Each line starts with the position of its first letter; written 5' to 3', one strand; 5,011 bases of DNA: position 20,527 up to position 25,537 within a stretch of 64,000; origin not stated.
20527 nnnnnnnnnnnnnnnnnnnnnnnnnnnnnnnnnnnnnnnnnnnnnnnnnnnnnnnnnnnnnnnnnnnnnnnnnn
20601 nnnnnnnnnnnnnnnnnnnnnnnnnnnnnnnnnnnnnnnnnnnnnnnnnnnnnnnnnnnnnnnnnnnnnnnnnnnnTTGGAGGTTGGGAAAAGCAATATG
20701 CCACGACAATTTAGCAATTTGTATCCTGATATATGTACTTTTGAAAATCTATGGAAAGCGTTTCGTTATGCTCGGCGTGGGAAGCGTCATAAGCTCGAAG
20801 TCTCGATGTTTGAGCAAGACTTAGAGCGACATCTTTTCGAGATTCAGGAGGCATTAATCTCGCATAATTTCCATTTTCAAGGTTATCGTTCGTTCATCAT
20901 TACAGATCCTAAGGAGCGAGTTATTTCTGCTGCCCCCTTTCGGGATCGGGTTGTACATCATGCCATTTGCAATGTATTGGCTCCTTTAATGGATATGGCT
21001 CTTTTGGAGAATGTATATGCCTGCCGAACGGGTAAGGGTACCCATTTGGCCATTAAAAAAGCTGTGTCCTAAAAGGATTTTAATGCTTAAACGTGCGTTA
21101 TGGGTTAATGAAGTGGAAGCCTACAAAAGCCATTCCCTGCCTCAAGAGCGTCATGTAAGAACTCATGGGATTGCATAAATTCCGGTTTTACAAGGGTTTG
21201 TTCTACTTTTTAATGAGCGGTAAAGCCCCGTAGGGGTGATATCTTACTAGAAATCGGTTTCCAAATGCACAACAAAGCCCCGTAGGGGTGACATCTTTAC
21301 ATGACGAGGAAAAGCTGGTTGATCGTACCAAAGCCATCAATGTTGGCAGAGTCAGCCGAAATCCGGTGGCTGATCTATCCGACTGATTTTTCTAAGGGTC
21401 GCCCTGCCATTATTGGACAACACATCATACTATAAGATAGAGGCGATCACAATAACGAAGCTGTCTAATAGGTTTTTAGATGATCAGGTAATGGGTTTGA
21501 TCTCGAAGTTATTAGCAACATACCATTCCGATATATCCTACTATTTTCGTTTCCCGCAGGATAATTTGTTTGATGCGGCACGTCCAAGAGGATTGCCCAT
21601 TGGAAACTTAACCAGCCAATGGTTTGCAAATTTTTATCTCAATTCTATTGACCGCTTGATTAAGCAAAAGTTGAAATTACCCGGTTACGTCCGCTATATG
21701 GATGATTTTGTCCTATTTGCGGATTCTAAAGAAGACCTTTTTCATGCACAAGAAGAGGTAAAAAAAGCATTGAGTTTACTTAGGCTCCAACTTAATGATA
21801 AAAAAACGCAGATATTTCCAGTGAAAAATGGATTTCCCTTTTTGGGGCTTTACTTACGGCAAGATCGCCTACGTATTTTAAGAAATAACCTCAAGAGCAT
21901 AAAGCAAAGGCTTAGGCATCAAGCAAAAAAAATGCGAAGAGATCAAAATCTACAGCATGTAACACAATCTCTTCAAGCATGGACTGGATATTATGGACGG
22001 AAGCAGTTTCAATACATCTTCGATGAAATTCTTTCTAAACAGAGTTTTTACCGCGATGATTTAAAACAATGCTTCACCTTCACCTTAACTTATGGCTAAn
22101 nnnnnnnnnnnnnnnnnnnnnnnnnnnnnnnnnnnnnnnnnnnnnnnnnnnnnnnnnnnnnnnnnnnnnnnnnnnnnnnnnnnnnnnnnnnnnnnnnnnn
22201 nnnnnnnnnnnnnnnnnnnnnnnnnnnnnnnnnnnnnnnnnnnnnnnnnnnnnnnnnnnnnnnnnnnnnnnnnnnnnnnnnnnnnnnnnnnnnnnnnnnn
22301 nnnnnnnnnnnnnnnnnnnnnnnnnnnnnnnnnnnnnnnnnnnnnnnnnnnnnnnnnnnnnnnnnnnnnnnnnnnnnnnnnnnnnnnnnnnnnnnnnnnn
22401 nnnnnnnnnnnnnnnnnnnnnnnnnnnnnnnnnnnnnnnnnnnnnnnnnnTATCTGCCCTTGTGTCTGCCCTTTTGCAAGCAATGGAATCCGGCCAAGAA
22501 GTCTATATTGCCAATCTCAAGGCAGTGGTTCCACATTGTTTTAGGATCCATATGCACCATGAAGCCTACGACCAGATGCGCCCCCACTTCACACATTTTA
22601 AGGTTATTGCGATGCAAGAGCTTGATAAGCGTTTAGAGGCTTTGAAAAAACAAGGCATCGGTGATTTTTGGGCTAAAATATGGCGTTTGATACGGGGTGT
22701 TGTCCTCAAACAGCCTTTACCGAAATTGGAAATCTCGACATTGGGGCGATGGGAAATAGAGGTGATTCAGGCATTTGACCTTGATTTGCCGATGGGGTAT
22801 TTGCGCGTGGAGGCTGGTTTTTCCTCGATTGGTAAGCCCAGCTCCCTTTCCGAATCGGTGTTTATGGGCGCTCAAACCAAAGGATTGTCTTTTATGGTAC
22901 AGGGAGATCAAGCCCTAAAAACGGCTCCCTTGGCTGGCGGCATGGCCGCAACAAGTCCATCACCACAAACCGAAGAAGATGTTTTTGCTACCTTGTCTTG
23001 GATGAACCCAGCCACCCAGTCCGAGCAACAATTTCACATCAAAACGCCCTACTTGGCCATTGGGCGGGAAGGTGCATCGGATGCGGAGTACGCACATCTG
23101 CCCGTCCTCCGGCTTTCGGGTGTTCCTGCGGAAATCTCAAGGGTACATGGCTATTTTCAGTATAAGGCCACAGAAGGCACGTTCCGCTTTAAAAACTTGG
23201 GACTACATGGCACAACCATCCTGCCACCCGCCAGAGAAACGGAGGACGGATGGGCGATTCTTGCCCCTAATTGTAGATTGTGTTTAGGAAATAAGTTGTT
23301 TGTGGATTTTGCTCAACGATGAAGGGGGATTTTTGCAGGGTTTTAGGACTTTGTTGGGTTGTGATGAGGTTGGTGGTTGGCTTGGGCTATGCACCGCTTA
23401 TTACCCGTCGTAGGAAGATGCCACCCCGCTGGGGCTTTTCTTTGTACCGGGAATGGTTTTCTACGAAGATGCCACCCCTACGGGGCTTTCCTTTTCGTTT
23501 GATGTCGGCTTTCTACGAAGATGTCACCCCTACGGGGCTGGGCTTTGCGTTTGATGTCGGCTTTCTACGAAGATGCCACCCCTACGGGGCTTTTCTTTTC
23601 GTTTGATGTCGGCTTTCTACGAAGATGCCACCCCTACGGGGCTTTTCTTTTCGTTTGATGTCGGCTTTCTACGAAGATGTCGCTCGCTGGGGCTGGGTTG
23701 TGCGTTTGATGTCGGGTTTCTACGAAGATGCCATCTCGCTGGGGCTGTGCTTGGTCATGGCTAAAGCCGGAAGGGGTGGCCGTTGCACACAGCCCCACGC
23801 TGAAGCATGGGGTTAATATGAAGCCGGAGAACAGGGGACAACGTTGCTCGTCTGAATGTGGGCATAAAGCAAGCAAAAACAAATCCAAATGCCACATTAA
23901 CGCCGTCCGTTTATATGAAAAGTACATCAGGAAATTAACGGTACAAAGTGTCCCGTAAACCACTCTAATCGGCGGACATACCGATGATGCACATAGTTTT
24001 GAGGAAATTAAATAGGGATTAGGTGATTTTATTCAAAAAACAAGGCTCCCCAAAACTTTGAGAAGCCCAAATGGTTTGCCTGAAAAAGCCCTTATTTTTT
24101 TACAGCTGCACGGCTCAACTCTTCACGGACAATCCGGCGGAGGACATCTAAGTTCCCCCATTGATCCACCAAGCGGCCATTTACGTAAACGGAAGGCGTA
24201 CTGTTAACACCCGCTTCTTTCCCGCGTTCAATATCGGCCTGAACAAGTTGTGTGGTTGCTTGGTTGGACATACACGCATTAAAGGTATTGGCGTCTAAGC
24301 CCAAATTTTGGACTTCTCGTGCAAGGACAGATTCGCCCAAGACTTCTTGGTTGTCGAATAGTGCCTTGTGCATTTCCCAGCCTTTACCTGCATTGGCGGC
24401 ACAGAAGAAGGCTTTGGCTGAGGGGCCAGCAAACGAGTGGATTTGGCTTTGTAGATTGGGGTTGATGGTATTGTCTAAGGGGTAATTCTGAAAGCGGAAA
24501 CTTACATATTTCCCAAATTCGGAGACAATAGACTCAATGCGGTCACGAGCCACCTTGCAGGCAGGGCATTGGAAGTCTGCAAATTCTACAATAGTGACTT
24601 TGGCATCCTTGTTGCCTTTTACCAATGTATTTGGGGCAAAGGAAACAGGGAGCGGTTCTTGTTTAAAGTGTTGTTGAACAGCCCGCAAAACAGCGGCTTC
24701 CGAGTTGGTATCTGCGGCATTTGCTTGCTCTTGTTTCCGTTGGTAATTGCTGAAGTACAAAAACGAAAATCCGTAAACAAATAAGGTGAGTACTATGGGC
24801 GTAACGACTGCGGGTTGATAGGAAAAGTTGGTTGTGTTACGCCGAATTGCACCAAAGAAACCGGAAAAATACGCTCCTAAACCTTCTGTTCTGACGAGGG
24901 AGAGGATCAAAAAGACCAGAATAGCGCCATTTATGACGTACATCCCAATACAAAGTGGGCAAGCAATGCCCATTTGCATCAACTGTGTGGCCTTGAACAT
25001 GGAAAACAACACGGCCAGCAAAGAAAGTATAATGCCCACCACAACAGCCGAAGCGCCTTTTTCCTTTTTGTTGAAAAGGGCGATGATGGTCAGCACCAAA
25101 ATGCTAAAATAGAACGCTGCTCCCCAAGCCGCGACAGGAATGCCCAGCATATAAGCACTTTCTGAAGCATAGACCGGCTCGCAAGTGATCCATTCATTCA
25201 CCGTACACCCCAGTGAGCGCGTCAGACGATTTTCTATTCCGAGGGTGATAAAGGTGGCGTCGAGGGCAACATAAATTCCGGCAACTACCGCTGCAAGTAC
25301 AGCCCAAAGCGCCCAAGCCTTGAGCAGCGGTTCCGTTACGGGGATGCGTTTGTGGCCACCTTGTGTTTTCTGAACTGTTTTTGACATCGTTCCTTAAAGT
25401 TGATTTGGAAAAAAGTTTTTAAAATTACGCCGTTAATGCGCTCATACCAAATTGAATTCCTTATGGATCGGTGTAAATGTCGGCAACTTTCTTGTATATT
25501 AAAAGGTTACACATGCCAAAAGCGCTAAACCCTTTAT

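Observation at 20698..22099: The DGR reverse transcriptase is broken by a hairpin-repeat insertion and a frameshift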

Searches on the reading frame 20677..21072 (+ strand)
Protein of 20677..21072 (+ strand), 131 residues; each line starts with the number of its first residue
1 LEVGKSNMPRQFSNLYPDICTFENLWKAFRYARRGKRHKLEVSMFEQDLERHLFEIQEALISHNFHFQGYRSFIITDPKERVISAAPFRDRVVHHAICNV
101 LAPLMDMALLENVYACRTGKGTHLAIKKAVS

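Call 4: search_protein_families(library=pfam, proteins=[window:20677-21072:+], max_evalue=0.01)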
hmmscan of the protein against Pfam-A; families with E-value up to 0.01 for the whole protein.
window:20677-21072:+ (131 aa): 0 families

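Call 30: find_encoding_contigs(protein=window:20698-21069:+, flank=6000, max_places=10)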
Protein window:20698-21069:+ (124 aa): 6 contigs read that carry it; 5 places shown.
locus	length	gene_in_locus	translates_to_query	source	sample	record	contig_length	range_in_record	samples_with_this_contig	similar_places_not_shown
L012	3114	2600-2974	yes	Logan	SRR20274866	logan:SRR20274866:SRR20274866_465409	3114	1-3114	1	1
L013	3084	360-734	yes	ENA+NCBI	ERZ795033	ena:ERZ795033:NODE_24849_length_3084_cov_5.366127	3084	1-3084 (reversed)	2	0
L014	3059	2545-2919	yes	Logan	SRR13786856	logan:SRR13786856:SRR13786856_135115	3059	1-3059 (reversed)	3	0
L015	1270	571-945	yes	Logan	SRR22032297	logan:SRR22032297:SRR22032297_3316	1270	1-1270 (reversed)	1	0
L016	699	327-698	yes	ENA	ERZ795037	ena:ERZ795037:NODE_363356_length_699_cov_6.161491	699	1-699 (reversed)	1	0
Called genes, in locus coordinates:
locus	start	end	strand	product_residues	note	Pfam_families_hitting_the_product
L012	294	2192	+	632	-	PF00069:Pkinase, PF01636:APH (faint), PF03109:ABC1 (weak), PF07714:PK_Tyr_Ser-Thr, PF17667:Pkinase_fungal (weak), PF03781:FGE-sulfatase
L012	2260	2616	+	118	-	PF22296:bAvd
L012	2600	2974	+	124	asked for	-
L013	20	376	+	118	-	PF22296:bAvd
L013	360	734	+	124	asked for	-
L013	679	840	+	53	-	-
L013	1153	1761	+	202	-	PF00078:RVT_1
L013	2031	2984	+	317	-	-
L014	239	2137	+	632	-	PF00069:Pkinase, PF01636:APH (faint), PF03109:ABC1 (weak), PF07714:PK_Tyr_Ser-Thr, PF17667:Pkinase_fungal (weak), PF03781:FGE-sulfatase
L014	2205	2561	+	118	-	PF22296:bAvd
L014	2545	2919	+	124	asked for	-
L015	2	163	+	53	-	?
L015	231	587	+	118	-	PF22296:bAvd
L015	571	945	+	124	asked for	-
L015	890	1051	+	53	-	-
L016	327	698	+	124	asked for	?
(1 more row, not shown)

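Call 50: search_protein_families(library=ncbifam, proteins=[window:20698-21069:+], max_evalue=0.01)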
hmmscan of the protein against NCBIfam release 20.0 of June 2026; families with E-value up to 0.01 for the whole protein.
window:20698-21069:+ (124 aa): 1 family
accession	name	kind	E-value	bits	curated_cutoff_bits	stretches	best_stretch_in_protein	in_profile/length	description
TIGR04416.1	group_II_RT_mat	equivalog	1.2e-09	37.8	300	1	17-122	3-114/353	group II intron reverse transcriptase/maturase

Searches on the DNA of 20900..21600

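Call 22: search_rna_families(source=window, start=20900, end=21600, threshold=evalue, max_evalue=10)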
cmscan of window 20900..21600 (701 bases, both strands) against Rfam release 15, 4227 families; matches with E-value up to 10: 0.
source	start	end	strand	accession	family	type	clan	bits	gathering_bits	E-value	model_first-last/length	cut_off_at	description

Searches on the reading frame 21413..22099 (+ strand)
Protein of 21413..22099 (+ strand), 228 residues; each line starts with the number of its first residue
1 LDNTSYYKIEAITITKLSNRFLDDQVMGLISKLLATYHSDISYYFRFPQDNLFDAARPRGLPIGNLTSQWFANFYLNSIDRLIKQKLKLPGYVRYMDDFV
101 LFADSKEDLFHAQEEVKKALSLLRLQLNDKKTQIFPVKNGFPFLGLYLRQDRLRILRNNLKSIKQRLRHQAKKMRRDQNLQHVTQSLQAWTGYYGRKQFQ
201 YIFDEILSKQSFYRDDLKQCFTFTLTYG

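Call 4: search_protein_families(library=pfam, proteins=[window:21413-22099:+], max_evalue=0.01)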
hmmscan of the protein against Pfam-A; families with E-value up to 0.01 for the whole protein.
window:21413-22099:+ (228 aa): 1 family
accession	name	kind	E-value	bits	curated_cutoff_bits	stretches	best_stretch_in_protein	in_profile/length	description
PF00078.32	RVT_1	-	2e-14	54.3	29.6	1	53-147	111-204/205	Reverse transcriptase (RNA-dependent DNA polymerase)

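Call 40: find_encoding_contigs(protein=window:21494-22096:+, flank=6000, max_places=10)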
Protein window:21494-22096:+ (201 aa): no gene with exactly this product is on record in the collection.

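Call 42: find_encoding_contigs(protein=window:21491-22096:+, flank=6000, max_places=10)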
Protein window:21491-22096:+ (202 aa): 8 contigs read that carry it; 6 places shown.
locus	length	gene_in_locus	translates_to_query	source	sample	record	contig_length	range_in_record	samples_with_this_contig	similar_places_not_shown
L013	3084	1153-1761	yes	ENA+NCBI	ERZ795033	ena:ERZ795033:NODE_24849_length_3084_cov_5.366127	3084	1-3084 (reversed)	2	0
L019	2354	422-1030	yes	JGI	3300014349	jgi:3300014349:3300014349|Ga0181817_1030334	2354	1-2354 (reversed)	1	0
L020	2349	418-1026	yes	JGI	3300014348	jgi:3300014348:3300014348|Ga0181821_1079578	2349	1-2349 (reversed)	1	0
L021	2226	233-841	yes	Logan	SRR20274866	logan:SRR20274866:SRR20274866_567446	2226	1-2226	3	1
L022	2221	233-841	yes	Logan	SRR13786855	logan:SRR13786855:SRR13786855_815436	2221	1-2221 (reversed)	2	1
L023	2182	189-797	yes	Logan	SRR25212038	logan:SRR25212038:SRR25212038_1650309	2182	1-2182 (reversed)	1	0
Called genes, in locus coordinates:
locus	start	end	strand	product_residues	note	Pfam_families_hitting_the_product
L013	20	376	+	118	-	PF22296:bAvd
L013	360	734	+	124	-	-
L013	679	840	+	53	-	-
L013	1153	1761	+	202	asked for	PF00078:RVT_1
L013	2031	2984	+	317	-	-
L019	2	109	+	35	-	?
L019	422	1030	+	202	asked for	PF00078:RVT_1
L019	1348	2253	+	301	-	-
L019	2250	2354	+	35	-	?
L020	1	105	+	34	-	?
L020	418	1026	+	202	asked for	PF00078:RVT_1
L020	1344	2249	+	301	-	-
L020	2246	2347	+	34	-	?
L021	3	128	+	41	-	?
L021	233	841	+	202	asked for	PF00078:RVT_1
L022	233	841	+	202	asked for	PF00078:RVT_1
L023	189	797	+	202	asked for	PF00078:RVT_1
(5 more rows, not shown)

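Call 50: search_protein_families(library=ncbifam, proteins=[window:21491-22096:+], max_evalue=0.01)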
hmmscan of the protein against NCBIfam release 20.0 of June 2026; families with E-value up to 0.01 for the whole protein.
window:21491-22096:+ (202 aa): 6 families
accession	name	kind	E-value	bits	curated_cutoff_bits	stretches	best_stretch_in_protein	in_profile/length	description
TIGR04416.1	group_II_RT_mat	equivalog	4e-21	75.5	300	1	31-181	176-338/353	group II intron reverse transcriptase/maturase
NF038233.2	retron_St85_RT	exception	8.8e-14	51.5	235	1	31-158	137-267/289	retron St85 family RNA-directed DNA polymerase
NF041747.1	Drt3a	equivalog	1.6e-12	47.5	200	1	29-120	158-260/412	antiviral reverse transcriptase Drt3a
NF041749.1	Drt4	equivalog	8.1e-10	38.3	450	1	33-110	193-268/489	antiviral reverse transcriptase Drt4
NF041750.1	Drt5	equivalog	1.3e-09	37.6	550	1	35-113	179-255/484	antiviral reverse transcriptase Drt5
NF041748.1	Drt3b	equivalog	3.7e-09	35.8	350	1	33-109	230-315/647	antiviral reverse transcriptase Drt3b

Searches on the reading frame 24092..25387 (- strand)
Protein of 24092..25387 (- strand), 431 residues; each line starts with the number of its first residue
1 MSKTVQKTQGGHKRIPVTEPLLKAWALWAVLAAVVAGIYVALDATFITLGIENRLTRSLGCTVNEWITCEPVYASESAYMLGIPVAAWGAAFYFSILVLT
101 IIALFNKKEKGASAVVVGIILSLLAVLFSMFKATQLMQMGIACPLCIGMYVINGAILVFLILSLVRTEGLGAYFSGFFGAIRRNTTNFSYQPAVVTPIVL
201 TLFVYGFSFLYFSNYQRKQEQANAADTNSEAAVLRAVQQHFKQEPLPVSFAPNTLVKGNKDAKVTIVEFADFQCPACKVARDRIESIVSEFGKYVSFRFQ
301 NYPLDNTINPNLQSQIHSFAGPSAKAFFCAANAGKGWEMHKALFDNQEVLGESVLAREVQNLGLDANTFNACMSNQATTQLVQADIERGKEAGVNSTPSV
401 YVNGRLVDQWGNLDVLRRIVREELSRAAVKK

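Call 67: search_protein_families(library=pfam, proteins=[window:24092-25387:-], max_evalue=0.00001)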
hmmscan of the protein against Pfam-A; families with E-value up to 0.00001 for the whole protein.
window:24092-25387:- (431 aa): 3 families
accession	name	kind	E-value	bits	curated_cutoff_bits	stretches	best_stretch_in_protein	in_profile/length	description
PF13462.12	Thioredoxin_4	-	4.8e-23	82.6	23.2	1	252-420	3-163/165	Thioredoxin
PF01323.26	DSBA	-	1.3e-16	61.4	25.6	1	265-414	1-182/191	DSBA-like thioredoxin domain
PF07884.19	VKOR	-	6e-16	59.2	27.5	1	28-159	1-132/134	Vitamin K epoxide reductase family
